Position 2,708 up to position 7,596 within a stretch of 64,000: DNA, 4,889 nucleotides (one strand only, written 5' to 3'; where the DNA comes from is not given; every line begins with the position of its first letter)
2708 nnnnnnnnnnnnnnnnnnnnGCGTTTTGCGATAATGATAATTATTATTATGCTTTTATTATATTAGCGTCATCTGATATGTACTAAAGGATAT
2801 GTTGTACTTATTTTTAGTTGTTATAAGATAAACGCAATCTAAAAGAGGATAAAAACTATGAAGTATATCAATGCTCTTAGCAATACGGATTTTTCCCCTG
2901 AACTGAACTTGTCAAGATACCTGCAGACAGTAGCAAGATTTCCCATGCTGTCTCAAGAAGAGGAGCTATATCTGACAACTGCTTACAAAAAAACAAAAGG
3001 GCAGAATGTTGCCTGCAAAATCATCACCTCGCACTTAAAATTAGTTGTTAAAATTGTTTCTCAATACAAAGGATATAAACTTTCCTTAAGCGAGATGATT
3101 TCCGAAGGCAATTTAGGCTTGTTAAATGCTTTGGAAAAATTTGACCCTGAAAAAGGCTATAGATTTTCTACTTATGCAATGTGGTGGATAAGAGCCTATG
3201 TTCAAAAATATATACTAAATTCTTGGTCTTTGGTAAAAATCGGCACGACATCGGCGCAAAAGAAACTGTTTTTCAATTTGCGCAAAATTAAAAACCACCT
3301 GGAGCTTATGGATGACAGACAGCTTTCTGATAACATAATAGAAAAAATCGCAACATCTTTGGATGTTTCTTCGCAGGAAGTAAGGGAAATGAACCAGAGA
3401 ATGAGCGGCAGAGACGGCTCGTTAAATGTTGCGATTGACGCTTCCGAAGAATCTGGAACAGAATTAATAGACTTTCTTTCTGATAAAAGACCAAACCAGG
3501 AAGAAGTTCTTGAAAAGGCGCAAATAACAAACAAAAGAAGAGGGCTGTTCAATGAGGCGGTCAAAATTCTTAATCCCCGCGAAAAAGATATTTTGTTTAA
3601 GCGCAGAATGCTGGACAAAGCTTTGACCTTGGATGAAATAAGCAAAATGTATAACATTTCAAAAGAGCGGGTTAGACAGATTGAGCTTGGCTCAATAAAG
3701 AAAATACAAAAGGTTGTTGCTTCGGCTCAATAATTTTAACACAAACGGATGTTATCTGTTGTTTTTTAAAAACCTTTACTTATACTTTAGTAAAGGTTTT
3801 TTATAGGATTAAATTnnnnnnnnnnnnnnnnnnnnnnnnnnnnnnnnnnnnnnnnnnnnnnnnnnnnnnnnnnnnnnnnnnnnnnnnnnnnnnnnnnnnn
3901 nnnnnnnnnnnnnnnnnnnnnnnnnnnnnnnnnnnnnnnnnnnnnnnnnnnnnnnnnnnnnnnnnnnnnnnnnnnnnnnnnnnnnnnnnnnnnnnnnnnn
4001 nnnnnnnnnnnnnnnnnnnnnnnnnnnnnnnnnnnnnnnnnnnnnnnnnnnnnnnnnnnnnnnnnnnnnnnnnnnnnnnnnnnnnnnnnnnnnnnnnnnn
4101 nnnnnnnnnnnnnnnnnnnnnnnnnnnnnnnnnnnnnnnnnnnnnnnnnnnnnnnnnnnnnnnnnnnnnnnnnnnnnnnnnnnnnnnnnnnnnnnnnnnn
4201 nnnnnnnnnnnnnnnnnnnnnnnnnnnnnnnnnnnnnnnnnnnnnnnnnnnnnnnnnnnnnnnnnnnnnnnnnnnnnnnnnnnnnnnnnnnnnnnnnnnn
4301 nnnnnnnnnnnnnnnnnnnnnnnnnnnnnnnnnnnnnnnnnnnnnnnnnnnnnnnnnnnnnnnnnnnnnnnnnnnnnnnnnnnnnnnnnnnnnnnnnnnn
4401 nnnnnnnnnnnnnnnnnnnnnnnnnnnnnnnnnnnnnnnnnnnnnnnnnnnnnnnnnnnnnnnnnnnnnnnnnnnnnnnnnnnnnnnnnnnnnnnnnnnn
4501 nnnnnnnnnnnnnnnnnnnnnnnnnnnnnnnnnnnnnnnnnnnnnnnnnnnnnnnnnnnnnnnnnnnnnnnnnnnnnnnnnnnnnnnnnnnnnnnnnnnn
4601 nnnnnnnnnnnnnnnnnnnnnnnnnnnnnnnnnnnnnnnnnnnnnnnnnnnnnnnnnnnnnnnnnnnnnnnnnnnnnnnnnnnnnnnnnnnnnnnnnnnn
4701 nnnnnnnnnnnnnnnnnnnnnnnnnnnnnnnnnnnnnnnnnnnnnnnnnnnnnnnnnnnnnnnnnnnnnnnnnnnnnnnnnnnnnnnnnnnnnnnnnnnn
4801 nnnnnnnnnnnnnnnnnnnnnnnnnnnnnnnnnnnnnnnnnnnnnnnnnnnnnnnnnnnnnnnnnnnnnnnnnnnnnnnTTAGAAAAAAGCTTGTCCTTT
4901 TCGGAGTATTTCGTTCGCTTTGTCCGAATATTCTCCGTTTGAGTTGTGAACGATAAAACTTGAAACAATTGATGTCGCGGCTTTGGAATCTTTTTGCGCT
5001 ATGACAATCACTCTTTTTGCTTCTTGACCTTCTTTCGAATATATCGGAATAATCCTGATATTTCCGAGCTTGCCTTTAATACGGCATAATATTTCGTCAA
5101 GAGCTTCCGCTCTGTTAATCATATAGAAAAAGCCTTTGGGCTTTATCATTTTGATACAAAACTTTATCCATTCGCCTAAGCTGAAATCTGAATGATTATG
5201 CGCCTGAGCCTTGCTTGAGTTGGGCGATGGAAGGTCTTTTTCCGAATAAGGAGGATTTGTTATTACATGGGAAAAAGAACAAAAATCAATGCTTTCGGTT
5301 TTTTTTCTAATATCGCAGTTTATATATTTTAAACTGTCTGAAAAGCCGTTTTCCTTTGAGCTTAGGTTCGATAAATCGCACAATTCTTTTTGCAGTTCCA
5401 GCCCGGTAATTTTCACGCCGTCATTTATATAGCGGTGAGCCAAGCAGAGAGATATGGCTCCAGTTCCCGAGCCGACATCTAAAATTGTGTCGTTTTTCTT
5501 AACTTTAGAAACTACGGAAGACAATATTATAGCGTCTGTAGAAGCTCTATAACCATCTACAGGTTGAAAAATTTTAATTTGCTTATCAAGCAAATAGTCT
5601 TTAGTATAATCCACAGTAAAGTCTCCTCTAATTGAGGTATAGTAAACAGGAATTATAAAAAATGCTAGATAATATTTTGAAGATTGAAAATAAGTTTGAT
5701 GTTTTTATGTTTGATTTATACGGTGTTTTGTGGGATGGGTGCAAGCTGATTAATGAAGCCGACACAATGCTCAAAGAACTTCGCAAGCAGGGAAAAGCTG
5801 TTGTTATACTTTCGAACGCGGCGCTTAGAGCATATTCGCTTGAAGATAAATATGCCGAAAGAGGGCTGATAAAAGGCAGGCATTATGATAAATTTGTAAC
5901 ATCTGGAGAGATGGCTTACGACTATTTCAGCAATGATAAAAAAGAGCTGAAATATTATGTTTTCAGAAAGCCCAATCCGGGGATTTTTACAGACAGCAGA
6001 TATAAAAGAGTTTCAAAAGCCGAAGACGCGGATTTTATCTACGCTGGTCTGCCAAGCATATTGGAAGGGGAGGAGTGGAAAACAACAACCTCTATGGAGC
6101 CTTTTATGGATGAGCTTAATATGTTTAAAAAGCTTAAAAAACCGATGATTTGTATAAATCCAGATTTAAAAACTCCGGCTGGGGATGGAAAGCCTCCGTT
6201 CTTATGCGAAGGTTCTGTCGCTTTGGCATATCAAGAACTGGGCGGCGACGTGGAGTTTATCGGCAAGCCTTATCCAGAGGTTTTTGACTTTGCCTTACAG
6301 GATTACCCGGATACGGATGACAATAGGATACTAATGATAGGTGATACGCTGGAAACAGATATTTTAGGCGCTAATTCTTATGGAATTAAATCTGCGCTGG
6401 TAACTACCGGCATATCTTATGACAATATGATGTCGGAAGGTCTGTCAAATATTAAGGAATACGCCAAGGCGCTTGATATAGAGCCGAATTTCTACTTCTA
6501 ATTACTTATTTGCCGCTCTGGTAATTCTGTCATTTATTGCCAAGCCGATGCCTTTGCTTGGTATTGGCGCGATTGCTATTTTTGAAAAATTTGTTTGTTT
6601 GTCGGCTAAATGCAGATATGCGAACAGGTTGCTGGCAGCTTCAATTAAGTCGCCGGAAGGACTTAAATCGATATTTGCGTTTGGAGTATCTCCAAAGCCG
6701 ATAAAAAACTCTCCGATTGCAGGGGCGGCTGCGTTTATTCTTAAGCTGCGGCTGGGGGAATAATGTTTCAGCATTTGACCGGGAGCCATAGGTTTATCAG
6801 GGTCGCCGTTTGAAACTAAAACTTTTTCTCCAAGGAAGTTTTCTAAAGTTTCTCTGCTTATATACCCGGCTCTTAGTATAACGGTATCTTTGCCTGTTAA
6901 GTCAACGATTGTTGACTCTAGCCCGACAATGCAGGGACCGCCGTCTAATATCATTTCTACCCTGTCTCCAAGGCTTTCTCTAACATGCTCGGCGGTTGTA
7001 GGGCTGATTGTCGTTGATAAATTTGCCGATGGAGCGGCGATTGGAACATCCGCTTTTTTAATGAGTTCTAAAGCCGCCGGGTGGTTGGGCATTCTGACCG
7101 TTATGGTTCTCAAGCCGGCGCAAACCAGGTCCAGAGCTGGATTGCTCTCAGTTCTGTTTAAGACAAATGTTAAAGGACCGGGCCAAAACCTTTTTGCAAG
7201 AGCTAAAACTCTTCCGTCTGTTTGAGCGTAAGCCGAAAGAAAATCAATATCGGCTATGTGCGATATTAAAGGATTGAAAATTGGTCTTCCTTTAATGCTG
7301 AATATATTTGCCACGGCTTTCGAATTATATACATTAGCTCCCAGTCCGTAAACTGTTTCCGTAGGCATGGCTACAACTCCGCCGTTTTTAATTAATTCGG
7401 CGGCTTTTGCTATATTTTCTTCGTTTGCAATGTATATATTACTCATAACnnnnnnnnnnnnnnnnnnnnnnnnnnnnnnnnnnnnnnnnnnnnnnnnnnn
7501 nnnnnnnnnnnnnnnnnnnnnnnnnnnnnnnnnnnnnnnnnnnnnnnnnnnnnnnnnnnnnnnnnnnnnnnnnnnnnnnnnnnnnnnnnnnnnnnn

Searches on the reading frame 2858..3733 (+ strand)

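Call 70: search_protein_families(library=pfam, proteins=[window:2858-3733:+], max_evalue=0.001)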
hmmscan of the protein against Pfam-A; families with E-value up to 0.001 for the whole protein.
window:2858-3733:+ (291 aa): 3 families
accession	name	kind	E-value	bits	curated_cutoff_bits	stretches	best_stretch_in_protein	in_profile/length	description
PF04542.20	Sigma70_r2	-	4.5e-17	62.1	24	1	56-120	2-66/71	Sigma-70 region 2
PF04545.22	Sigma70_r4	-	3.9e-12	45.9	24.1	1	236-284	3-49/50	Sigma-70, region 4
PF00140.25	Sigma70_r1_2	-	0.00051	20.4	22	0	19-40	4-25/34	Sigma-70 factor, region 1.2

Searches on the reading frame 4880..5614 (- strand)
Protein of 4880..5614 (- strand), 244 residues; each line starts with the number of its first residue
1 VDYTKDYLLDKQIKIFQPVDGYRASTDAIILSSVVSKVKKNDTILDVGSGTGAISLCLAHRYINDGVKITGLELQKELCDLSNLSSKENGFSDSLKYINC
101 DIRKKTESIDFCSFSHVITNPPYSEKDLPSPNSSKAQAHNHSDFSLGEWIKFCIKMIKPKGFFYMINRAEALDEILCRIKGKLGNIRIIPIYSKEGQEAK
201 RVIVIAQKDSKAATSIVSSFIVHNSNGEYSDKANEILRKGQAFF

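Call 70: search_protein_families(library=pfam, proteins=[window:4880-5614:-], max_evalue=0.001)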
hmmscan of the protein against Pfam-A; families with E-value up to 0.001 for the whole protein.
window:4880-5614:- (244 aa): 9 families
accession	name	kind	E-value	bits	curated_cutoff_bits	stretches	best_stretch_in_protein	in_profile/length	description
PF05175.20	MTS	-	1.2e-07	31.9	23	1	36-126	29-111/170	Methyltransferase small domain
PF13847.12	Methyltransf_31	-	4.7e-07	30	27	1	39-165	2-109/145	Methyltransferase domain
PF08241.18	Methyltransf_11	-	6.5e-06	27.1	21.2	1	45-119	1-71/95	Methyltransferase domain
PF13649.12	Methyltransf_25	-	9e-06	26.7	27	1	44-111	1-67/97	Methyltransferase domain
PF13679.12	Methyltransf_32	-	9.4e-06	26.1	27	1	34-109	16-96/143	Methyltransferase domain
PF01135.25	PCMT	-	2.8e-05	24.4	20.3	1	36-92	70-124/210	Protein-L-isoaspartate(D-aspartate) O-methyltransferase (PCMT)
PF01555.25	N6_N4_Mtase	-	0.00012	22.5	26.7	0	115-202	2-61/221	DNA methylase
PF02384.22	N6_Mtase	-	0.00043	20.2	20.4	1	35-162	42-178/311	N-6 DNA Methylase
PF07669.17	Eco57I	-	0.00091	19.8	25.3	0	69-168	34-135/171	Eco57I restriction-modification methylase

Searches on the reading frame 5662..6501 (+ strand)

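Call 70: search_protein_families(library=pfam, proteins=[window:5662-6501:+], max_evalue=0.001)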
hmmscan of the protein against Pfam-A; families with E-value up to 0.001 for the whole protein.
window:5662-6501:+ (279 aa): 5 families
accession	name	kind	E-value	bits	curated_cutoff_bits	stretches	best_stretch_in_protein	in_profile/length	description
PF13242.12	Hydrolase_like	-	5.1e-17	62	22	1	200-254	2-55/75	HAD-hyrolase-like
PF13344.12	Hydrolase_6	-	8.1e-14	51.9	27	1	15-102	1-87/101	Haloacid dehalogenase-like hydrolase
PF00702.32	Hydrolase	-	2.3e-09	38.4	26.4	1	13-239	2-189/191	haloacid dehalogenase-like hydrolase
PF13419.12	HAD_2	-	5.9e-06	27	23.8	0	196-247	129-178/178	Haloacid dehalogenase-like hydrolase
PF09419.16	PGP_phosphatase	-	0.00022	21.3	20.4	0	218-251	134-167/168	Mitochondrial PGP phosphatase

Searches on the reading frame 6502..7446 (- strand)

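Call 56: search_protein_families(library=pfam, proteins=[window:6502-7446:-], max_evalue=0.001)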
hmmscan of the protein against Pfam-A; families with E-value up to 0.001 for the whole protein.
window:6502-7446:- (314 aa): 2 families
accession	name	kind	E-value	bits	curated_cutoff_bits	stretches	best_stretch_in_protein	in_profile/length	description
PF01300.24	Sua5_yciO_yrdC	-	1.1e-58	198.1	25.1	1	17-194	1-178/178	Telomere recombination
PF03481.19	Sua5_C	-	2.5e-18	67.4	22.9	1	196-312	1-135/136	Threonylcarbamoyl-AMP synthase, C-terminal domain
